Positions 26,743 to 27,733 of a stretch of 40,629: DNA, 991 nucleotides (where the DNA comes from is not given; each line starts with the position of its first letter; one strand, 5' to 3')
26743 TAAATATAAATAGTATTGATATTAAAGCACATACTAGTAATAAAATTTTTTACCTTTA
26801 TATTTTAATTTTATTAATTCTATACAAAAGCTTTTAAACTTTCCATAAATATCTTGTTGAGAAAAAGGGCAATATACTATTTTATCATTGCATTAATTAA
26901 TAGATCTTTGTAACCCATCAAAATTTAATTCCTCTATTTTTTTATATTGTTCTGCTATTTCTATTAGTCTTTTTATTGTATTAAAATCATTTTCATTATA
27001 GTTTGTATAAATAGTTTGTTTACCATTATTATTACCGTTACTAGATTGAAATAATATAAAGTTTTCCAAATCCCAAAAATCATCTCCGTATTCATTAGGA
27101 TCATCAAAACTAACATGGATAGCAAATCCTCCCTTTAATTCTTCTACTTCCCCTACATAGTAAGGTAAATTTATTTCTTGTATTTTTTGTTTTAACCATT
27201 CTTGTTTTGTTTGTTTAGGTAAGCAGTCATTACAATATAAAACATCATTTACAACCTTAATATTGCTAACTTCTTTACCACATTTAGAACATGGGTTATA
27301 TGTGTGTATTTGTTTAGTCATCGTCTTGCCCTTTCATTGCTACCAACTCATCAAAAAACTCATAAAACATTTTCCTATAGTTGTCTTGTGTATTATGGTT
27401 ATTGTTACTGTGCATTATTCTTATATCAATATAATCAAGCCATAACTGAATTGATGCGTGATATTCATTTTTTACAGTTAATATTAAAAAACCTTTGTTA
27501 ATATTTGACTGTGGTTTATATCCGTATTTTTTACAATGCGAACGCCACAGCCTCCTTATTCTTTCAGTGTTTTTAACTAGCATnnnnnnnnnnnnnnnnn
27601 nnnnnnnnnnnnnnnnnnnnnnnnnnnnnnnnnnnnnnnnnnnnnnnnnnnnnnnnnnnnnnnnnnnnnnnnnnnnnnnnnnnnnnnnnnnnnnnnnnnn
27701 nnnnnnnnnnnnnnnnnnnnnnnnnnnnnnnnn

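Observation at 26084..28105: Self-contained, transcriptionally insulated accessory cassette inserted in the middle of the late morphogenesis genes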

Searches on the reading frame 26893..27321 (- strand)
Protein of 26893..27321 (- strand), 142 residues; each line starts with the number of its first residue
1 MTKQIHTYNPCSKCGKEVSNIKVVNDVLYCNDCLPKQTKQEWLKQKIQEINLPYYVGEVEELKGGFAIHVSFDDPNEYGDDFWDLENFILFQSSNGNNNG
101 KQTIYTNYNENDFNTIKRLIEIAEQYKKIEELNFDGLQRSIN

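Call 10: search_protein_families(library=pfam, proteins=[window:26893-27321:-], max_evalue=1)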
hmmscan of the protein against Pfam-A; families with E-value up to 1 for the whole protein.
window:26893-27321:- (142 aa): 1 family
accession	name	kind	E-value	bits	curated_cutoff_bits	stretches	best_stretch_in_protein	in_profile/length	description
PF14471.11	DUF4428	-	0.24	11.7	27.8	1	11-47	2-42/51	Domain of unknown function (DUF4428)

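Call 11: search_protein_families(library=phrogs, proteins=[window:26893-27321:-], max_evalue=0.1)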
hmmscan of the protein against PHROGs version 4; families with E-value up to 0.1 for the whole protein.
window:26893-27321:- (142 aa): 4 families
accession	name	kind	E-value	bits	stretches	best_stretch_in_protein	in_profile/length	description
phrog_8315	-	unknown function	0.00099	20.4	1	6-45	5-42/62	-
phrog_2546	-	unknown function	0.013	16.7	1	11-123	3-72/180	-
phrog_22355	-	unknown function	0.024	15.6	1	12-60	34-79/88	-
phrog_4852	-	unknown function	0.093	13.4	1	8-50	13-52/194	-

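Call 16: find_encoding_contigs(protein=window:26893-27321:-, flank=10000, max_places=10)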
Protein window:26893-27321:- (142 aa): 4 contigs read that carry it; 3 places shown.
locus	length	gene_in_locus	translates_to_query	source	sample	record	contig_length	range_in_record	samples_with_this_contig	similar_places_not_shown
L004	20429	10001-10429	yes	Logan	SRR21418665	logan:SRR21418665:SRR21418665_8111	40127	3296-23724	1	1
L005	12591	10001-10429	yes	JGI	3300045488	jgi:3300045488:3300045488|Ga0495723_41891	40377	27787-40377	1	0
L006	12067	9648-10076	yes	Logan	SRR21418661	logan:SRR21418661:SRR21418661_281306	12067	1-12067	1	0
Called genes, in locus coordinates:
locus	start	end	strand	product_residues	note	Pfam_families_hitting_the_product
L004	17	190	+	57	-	-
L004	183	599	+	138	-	PF00436:SSB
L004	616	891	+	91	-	-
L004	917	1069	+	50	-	-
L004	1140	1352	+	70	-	-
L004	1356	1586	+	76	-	-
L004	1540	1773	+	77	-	-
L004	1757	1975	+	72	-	-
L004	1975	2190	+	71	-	PF23858:DUF7220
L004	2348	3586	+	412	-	PF02195:ParB_N (faint), PF01555:N6_N4_Mtase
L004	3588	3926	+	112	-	-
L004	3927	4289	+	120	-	-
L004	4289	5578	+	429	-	PF03237:Terminase_6N (weak), PF04466:Terminase_3, PF17288:Terminase_3C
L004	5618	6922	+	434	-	PF06381:Phage_portal_3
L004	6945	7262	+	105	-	-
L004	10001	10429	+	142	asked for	-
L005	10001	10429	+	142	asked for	-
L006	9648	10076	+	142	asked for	-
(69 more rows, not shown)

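Call 20: find_homologous_proteins(query=window:26893-27321:-, max_evalue=0.01)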
Query window:26893-27321:- (142 aa): 2 proteins with E <= 0.01 among 5 candidates.
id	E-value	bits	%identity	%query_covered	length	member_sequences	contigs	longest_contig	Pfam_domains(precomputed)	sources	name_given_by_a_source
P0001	8.3e-92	323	100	100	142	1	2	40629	-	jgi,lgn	jgi:hypothetical protein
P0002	1.1e-13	69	89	25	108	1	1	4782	-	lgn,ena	-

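Call 23: find_encoding_contigs(protein=P0002, flank=10000, max_places=10)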
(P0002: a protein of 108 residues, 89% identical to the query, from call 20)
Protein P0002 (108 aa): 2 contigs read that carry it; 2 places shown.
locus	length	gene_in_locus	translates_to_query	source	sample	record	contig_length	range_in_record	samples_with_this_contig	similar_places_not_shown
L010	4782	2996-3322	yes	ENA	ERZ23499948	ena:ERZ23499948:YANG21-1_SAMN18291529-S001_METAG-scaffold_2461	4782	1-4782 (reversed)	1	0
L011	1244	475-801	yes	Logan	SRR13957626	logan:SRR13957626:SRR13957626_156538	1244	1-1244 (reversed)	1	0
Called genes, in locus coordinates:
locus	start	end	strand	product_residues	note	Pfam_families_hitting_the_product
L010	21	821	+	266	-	PF13482:RNase_H_2, PF10108:DNA_pol_B_exo2 (faint)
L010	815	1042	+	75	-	-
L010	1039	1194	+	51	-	-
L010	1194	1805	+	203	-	PF21448:DNMK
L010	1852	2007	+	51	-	-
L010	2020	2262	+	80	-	-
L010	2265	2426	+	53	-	-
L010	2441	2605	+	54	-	-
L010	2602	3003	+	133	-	PF09643:YopX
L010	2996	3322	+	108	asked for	-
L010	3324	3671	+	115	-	-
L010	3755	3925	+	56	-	-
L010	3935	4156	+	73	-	-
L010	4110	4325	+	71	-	-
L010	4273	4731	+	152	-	-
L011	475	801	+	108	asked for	-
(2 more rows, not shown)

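Call 47: search_protein_representatives(protein=window:26893-27321:-)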
Query: 142 residues. Proteins with E-value up to 0.001 (for the whole library): 2; up to 1e-10: 2; up to 1e-30: 1. The best 2 are listed.
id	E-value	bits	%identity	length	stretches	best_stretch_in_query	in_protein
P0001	2.6e-92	322.7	100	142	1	1-142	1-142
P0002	3.6e-14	69.3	76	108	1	1-47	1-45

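Call 67: predict_structure(protein=window:26893-27321:-)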
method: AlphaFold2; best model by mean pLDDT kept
length: 142 residues; sequences in the alignment: 1
mean_pLDDT: 53.2   pTM: 0.33
mean pLDDT of the five models: 53.2, 49.9, 43.0, 39.8, 38.4
residues with pLDDT >= 90: 0; 70-90: 24; 50-70: 54; < 50: 64
segments of 3 or more residues with pLDDT < 50: 1-5, 74-103, 105-111, 124-142
pLDDT, mean of each block of 10 residues (from residue 1): 52 81 74 68 61 55 57 48 39 33 45 51 47 36 36
secondary structure, 60 per line:
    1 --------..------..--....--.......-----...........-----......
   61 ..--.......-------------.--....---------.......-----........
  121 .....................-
elements in order: E21-24 E27-30 H39-49 E55-62 E65-71 E88-91 E101-107 H113-141

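Call 73: search_protein_families(library=ncbifam, proteins=[window:26893-27321:-], max_evalue=0.1)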
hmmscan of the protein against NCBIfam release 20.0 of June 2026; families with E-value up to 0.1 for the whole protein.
window:26893-27321:- (142 aa): 0 families

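Call 74: search_protein_families(library=padloc, proteins=[window:26893-27321:-], max_evalue=0.1)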
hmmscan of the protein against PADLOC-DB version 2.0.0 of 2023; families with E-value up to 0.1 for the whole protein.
window:26893-27321:- (142 aa): 1 family
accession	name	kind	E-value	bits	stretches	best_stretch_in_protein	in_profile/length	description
PDLC00253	LmuB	-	0.0013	15.3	1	61-141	472-550/567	AAA ATPase domain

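Call 86: search_solved_structures(query=window:26893-27321:-, max_evalue=1)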
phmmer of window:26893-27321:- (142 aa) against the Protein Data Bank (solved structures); distinct sequences matched with E-value up to 1: 2.
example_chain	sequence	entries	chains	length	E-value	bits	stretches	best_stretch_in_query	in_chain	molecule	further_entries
6scy_B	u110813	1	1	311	0.35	14.2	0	10-44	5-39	[4Fe-4S]-dependent U34-ARNt thiolase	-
6scy_A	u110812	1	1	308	0.44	13.8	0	10-44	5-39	[4Fe-4S]-dependent U34-ARNt thiolase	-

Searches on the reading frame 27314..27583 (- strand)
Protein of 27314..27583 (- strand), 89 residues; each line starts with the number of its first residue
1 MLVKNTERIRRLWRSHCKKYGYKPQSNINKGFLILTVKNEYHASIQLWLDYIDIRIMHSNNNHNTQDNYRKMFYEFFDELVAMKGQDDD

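Call 10: search_protein_families(library=pfam, proteins=[window:27314-27583:-], max_evalue=1)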
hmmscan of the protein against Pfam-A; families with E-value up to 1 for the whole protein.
window:27314-27583:- (89 aa): 4 families
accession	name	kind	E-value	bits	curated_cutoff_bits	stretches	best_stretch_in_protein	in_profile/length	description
PF23240.1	HAT_PRP39_N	-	0.02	15.4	27.7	1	40-75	77-113/168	PRP39 N-terminal HAT repeat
PF23233.1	HAT_Syf1_CNRKL1_N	-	0.037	14.3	27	1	38-83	43-90/161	Pre-mRNA-splicing factor Syf1/CNRKL1 N-terminal HAT repeat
PF08424.15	NRDE-2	-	0.1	12.1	34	1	39-85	99-143/323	NRDE-2, necessary for RNA interference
PF09814.14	HECT_2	-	0.14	11.4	22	1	30-75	268-314/369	HECT-like Ubiquitin-conjugating enzyme (E2)-binding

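Call 11: search_protein_families(library=phrogs, proteins=[window:27314-27583:-], max_evalue=0.1)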
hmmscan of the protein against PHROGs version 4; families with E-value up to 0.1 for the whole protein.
window:27314-27583:- (89 aa): 0 families

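Call 73: search_protein_families(library=ncbifam, proteins=[window:27314-27583:-], max_evalue=0.1)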
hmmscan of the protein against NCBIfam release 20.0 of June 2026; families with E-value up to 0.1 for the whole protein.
window:27314-27583:- (89 aa): 0 families

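Call 74: search_protein_families(library=padloc, proteins=[window:27314-27583:-], max_evalue=0.1)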
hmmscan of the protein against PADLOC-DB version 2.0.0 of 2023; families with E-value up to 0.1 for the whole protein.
window:27314-27583:- (89 aa): 0 families
